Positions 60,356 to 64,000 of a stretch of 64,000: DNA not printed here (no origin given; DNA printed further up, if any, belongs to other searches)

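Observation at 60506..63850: Giant ~36/37-haem c-type cytochrome lipoprotein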

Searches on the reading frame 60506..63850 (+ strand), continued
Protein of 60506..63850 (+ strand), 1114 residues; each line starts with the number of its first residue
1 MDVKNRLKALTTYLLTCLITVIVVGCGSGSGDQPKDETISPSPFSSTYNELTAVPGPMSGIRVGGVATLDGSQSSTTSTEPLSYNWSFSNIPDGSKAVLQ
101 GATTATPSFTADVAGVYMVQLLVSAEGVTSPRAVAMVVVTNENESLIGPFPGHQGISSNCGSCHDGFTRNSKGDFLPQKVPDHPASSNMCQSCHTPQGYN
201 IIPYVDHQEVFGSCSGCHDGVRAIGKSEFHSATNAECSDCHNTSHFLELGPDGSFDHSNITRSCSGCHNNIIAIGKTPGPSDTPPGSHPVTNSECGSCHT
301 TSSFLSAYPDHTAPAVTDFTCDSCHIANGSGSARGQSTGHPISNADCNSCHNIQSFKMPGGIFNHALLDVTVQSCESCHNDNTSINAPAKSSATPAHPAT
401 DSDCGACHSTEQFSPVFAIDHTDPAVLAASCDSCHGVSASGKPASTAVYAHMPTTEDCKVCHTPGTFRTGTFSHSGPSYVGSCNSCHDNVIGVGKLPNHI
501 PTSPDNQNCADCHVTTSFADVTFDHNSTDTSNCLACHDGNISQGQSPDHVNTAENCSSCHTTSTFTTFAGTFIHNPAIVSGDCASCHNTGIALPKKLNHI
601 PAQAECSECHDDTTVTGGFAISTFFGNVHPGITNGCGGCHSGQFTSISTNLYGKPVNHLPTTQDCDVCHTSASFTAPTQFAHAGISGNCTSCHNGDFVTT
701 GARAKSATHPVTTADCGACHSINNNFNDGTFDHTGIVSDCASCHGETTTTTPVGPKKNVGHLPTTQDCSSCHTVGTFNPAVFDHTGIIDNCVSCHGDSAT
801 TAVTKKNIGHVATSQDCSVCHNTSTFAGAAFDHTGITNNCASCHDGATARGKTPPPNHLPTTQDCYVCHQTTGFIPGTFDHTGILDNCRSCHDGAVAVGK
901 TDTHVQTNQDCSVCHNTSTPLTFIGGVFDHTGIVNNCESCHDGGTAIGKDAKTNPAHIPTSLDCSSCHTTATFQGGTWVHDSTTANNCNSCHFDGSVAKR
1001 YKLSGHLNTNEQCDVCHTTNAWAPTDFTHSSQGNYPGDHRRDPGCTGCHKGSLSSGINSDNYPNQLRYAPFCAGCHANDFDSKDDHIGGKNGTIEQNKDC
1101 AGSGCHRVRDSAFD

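Call 84: predict_structure(alignment_id=A2)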
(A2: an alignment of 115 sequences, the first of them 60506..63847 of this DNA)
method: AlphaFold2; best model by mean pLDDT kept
length: 1114 residues; sequences in the alignment: 115
mean_pLDDT: 53.1   pTM: 0.32
mean pLDDT of the five models: 53.1, 48.9, 47.5, 46.7, 41.1
residues with pLDDT >= 90: 72; 70-90: 67; 50-70: 435; < 50: 540
segments of 3 or more residues with pLDDT < 50: 24-46, 183-186, 216-218, 220-255, 259-276, 293-310, 353-363, 407-418, 436-442, 466-471, 493-503, 513-526, 539-550, 568-571, 594-655, 661-688, 712-736, 745-757, 774-785, 787-813, 815-818, 820-834, 836-839, 843-862, 868-889, 894-901, 903-931, 946-949, 951-956, 967-978, 1034-1036, 1080-1082, 1099-1114
pLDDT, mean of each block of 10 residues (from residue 1): 64 78 42 31 52 89 95 93 95 93 97 93 92 90 82 75 71 68 50 65 52 49 37 37 38 46 44 48 55 43 40 58 61 52 59 39 51 64 58 56 50 45 65 53 52 62 49 53 55 47 52 46 46 52 44 57 55 55 54 44 43 38 32 34 37 43 47 43 47 55 51 46 34 47 45 45 53 42 44 44 36 45 38 47 46 39 50 37 42 47 44 42 36 53 50 47 50 41 59 56 58 57 53 51 56 59 54 51 54 54 45 39
secondary structure, 60 per line:
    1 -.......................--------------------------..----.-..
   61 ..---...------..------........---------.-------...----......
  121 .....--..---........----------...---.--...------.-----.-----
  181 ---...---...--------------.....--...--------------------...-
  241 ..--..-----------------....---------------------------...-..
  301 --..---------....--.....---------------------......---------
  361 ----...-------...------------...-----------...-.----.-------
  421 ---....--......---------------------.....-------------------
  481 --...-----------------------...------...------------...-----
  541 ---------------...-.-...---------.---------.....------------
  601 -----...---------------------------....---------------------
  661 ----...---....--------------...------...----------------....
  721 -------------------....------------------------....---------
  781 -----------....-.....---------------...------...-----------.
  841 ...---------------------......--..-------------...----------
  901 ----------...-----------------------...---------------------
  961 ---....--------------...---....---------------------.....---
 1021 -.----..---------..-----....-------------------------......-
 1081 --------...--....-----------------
elements in order (helices of 4 or more, strands of 3 or more residues): H2-24 E59-62 E66-68 E83-90 E108-110 E115-125 E133-140 H207-211 H264-267 H314-317 H321-324 H347-351 H424-427 H431-435 H458-461 H584-588 H636-639 H671-674 H717-720 H740-743 H768-771 H792-795 H797-801 H840-843 H865-868 H964-967 H988-991 H1013-1016 H1045-1048 H1074-1079 H1094-1097
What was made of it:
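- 60659..60934 (+): N-terminal PKD/Ig-like beta-sandwich domain (aa ~52-143). AlphaFold pLDDT is about 90 or more (call 84).
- Checked: AlphaFold pLDDT of about 90 or more for aa ~52-140 in the second model (call 84).
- Tried and rejected: With 115 homologues it was 53 (call 84).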

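Call 86: fold_search(model_id=the predicted structure, library=pdb)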
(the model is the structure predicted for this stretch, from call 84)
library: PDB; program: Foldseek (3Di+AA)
matches with E <= 10: 1826; with E <= 0.001: 114
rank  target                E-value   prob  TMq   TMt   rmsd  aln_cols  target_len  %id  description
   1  2yhg                  5.2e-07  1.00  0.08  0.20   3.3       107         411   17  Ab initio phasing of a nucleoside hydrolase-related hypothetical protein from Saccharophagus degradans that is associate (released 2011-08-03)
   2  2yrl_MODEL_1_A        8.7e-07  1.00  0.07  0.72   9.2       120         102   27  Solution structure of the PKD domain from KIAA 1837 protein (released 2007-10-02)
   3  6ihb_R                6.3e-06  1.00  0.08  0.80   2.3        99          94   22  Adeno-Associated Virus 2 in complex with AAVR (released 2019-03-20)
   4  2e7m_MODEL_1_A        2.0e-05  1.00  0.08  0.66  10.2       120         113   18  Solution structure of the PKD domain (329-428) from human KIAA0319 (released 2007-07-17)
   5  7kpn_Z                2.1e-05  1.00  0.07  0.68   4.0        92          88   13  Adeno-associated virus serotype 5 in complex with the cellular receptor AAVR at 2.5 Angstroms resolution, AAV5 AAVR (released 2020-12-16)
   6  4pbv_C                2.4e-05  1.00  0.07  0.34   5.3       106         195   13  Crystal structure of chicken receptor protein tyrosine phosphatase sigma in complex with TrkC (released 2014-11-12)
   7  2l04_MODEL_1_A        2.5e-05  1.00  0.06  0.59   4.8        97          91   18  The Solution Structure of the C-terminal Ig-like Domain of the Bacteriophage Lambda Tail Tube Protein (released 2010-09-22)
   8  6jcq_R                4.5e-05  1.00  0.07  0.71   3.0        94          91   23  AAV1 in complex with AAVR (released 2019-10-23)
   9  6a77_A                4.8e-05  1.00  0.07  0.60   4.8        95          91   13  Crystal structure of the fifth immunoglobulin domain (Ig5) of human Robo1 in complex with the Fab fragment of murine m (released 2019-01-30)
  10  4pbv_D                4.8e-05  1.00  0.07  0.33   5.3       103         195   13  Crystal structure of chicken receptor protein tyrosine phosphatase sigma in complex with TrkC (released 2014-11-12)
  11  3pxh                  5.5e-05  1.00  0.07  0.33   5.3       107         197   12  Tandem Ig domains of tyrosine phosphatase LAR (released 2011-03-23)
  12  2yd6                  5.8e-05  1.00  0.07  0.33   5.3       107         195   11  Crystal structure of the N-terminal Ig1-2 module of Human Receptor Protein Tyrosine Phosphatase Delta (released 2011-04-13)
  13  3bfo_A                9.7e-05  1.00  0.07  0.68   3.8        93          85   12  Crystal structure of Ig-like C2-type 2 domain of the human Mucosa-associated lymphoid tissue lymphoma translocation pr (released 2007-12-11)
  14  8dkw_P                9.7e-05  1.00  0.06  0.18   5.5       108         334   17  Cryo-EM structure of cystinosin N288K mutant in a cytosol-open state at pH5.0 (released 2022-09-21)
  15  2cqv_MODEL_1_A        1.0e-04  1.00  0.07  0.48   5.5       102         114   14  Solution structure of the eighth Ig-like domain of human myosin light chain kinase (released 2005-11-20)
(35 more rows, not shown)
